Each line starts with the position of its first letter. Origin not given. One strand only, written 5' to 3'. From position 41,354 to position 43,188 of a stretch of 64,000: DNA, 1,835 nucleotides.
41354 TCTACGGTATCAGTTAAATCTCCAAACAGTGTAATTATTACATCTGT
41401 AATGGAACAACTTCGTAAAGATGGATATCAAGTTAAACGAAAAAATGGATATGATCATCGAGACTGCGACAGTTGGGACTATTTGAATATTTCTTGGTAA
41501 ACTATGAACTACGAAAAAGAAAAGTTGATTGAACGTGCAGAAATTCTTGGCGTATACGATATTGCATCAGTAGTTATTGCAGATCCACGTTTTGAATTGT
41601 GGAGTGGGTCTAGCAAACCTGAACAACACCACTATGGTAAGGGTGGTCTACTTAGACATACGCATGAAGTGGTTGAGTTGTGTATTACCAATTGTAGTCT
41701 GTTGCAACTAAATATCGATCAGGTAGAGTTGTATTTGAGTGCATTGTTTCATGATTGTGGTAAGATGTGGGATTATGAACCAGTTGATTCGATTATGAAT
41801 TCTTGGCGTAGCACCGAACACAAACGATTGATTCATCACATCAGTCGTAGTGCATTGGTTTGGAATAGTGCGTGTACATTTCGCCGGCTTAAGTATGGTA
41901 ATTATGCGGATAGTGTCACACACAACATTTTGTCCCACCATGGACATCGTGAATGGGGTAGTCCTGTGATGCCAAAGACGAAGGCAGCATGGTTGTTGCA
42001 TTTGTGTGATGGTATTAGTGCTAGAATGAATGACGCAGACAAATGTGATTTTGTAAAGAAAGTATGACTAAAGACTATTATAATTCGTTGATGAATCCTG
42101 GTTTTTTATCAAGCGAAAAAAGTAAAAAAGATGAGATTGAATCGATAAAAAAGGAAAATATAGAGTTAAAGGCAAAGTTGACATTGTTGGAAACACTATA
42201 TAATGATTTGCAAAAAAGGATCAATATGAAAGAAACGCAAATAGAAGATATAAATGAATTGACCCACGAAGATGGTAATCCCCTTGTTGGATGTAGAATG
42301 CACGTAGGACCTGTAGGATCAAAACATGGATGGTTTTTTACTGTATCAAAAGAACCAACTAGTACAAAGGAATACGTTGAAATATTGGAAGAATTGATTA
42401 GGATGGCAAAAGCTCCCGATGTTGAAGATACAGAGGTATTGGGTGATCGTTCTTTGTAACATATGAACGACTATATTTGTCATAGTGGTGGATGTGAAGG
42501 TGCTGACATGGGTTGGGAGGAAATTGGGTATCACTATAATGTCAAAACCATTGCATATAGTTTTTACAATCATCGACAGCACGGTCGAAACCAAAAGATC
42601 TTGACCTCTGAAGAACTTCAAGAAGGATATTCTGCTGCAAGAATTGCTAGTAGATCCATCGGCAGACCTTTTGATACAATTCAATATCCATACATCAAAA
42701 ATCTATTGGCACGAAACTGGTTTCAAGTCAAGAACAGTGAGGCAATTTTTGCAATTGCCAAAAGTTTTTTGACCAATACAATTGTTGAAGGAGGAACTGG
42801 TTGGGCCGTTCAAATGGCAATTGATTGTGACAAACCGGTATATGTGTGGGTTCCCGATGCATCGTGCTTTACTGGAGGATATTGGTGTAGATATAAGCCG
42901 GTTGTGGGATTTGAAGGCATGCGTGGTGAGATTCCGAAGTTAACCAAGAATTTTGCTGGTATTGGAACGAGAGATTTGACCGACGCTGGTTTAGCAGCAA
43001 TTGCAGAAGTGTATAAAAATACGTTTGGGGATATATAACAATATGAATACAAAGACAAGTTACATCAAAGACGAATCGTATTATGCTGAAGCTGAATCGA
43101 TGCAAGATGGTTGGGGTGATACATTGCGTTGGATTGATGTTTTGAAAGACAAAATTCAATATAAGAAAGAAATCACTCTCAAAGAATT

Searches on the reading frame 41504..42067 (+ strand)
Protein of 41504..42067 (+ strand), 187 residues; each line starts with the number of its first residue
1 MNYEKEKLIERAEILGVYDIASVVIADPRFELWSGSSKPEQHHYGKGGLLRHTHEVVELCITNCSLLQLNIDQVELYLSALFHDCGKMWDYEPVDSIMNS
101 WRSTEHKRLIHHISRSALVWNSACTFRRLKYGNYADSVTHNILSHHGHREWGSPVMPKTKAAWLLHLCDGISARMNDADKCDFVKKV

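Call 16: search_protein_families(library=pfam, proteins=[window:41504-42067:+], max_evalue=0.01)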
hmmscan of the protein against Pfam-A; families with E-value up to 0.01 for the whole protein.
window:41504-42067:+ (187 aa): 2 families
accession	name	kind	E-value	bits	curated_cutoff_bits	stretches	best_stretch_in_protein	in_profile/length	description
PF01966.28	HD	-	8.2e-06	26.5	22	1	51-173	3-115/116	HD domain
PF07514.17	TraI_2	-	0.0061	16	23.9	0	40-70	57-87/324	Putative helicase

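Call 100: search_protein_families(library=phrogs, proteins=[window:41504-42067:+], max_evalue=0.001)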
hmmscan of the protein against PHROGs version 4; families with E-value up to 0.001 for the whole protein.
window:41504-42067:+ (187 aa): 1 family
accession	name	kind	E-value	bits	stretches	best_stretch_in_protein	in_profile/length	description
phrog_5889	-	unknown function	1.3e-11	45.4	1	41-176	63-196/242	-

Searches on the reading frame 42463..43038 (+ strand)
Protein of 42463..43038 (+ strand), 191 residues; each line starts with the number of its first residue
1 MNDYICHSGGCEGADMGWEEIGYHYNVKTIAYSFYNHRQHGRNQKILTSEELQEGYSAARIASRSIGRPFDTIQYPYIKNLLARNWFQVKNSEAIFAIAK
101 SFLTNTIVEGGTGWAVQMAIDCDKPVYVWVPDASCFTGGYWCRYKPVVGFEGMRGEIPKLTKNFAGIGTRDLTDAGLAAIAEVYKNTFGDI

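Call 16: search_protein_families(library=pfam, proteins=[window:42463-43038:+], max_evalue=0.01)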
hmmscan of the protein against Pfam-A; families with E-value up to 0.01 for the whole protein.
window:42463-43038:+ (191 aa): 0 families

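Call 100: search_protein_families(library=phrogs, proteins=[window:42463-43038:+], max_evalue=0.001)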
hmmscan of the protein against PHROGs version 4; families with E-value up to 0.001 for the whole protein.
window:42463-43038:+ (191 aa): 1 family
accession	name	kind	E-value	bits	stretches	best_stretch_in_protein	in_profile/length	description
phrog_768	-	DNA, RNA and nucleotide metabolism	7.5e-16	59.2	1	3-127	33-164/191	DprA-like DNA recombination-mediator protein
